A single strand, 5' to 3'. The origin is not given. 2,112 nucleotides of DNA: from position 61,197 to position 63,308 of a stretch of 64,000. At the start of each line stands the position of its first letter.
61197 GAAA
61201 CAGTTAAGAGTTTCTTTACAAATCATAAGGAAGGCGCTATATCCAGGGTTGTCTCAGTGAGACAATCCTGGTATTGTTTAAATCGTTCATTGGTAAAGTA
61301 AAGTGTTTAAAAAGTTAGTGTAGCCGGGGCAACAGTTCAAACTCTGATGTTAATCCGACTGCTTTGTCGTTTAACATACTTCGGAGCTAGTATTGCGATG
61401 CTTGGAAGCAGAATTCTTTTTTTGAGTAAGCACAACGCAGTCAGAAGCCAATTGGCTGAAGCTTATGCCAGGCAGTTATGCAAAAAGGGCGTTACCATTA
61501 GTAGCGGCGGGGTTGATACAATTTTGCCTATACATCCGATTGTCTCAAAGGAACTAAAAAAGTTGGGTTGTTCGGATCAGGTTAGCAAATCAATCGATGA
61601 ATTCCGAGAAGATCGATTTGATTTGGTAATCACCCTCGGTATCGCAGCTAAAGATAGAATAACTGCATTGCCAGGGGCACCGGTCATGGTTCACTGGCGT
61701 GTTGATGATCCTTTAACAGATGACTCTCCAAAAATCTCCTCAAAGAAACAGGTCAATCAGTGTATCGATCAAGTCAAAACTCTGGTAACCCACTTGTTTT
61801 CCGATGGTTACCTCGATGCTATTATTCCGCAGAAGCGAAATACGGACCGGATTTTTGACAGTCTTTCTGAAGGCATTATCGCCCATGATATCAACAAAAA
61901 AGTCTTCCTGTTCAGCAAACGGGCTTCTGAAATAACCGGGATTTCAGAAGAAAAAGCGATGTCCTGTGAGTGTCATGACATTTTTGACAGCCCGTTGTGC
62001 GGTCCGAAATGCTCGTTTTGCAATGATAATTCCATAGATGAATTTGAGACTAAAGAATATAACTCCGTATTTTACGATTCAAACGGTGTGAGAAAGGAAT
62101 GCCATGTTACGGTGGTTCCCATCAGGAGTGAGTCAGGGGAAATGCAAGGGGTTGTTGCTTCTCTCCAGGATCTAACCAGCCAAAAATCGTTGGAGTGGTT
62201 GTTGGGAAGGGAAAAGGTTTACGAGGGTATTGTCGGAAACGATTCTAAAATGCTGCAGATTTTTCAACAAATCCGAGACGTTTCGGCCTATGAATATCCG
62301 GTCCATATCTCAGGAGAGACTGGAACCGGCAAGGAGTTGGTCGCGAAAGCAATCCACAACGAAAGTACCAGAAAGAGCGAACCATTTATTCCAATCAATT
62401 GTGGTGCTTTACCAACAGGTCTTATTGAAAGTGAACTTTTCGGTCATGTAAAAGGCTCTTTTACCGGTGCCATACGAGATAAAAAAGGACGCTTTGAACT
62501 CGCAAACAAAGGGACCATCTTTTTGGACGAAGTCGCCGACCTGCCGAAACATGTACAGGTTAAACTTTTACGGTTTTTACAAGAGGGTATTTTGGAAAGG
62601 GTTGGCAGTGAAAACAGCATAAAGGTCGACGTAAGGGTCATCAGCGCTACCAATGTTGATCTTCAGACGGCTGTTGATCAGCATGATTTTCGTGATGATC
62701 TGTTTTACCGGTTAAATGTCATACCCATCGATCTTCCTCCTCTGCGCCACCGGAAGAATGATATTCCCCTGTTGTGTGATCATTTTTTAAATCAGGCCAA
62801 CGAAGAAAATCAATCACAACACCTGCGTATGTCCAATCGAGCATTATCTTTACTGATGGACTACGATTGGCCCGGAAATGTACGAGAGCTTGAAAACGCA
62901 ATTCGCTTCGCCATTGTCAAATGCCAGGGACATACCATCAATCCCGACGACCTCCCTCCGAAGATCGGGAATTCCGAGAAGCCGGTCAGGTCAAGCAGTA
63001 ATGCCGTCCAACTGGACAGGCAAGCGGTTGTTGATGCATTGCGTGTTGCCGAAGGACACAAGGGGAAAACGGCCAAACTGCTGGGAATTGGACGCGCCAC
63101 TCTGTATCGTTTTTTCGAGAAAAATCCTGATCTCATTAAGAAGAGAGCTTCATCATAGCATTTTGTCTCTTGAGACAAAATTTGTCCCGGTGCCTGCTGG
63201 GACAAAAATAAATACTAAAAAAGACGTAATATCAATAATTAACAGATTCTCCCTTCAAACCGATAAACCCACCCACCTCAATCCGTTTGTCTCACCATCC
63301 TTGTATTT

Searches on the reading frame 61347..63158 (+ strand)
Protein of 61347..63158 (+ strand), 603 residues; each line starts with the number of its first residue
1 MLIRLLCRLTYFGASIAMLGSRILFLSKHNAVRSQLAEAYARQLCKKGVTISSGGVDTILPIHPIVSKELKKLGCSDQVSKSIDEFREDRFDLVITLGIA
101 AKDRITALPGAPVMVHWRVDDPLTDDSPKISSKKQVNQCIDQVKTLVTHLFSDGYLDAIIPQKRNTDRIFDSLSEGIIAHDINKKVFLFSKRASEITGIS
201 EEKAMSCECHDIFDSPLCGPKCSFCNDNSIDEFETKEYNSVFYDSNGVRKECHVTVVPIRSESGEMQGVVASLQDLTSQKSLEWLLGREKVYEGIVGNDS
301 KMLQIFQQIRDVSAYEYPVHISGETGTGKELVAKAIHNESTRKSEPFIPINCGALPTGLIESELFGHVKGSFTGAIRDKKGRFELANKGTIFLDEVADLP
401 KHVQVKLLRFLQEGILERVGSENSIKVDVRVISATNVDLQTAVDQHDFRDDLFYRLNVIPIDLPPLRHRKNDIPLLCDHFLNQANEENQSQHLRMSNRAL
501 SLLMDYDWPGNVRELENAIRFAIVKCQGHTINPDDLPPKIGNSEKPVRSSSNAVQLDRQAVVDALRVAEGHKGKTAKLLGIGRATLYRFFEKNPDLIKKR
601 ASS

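Call 13: search_protein_families(library=pfam, proteins=[window:61347-63158:+], max_evalue=0.00001)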
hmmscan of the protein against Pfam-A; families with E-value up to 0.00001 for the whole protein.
window:61347-63158:+ (603 aa): 7 families
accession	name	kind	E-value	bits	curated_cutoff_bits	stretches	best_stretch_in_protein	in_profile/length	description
PF00158.32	Sigma54_activat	-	1.4e-69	233.5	20.2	1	295-461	1-167/168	Sigma-54 interaction domain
PF25601.1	AAA_lid_14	-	2.5e-27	95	27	1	467-547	1-81/87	AAA+ ATPase lid domain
PF14532.12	Sigma54_activ_2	-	7.1e-22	78.6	25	1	296-466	1-138/138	Sigma-54 interaction domain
PF01451.26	LMWPc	-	4e-10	40.5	23.2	1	23-151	1-144/144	Low molecular weight phosphotyrosine protein phosphatase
PF13426.13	PAS_9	-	5.2e-08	33.5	27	1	181-277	8-102/103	PAS domain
PF02954.25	HTH_8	-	8.2e-08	32.3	22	1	555-588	4-37/42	Bacterial regulatory protein, Fis family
PF00989.32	PAS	-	2.6e-07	31.1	22.6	1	167-275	4-112/113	PAS fold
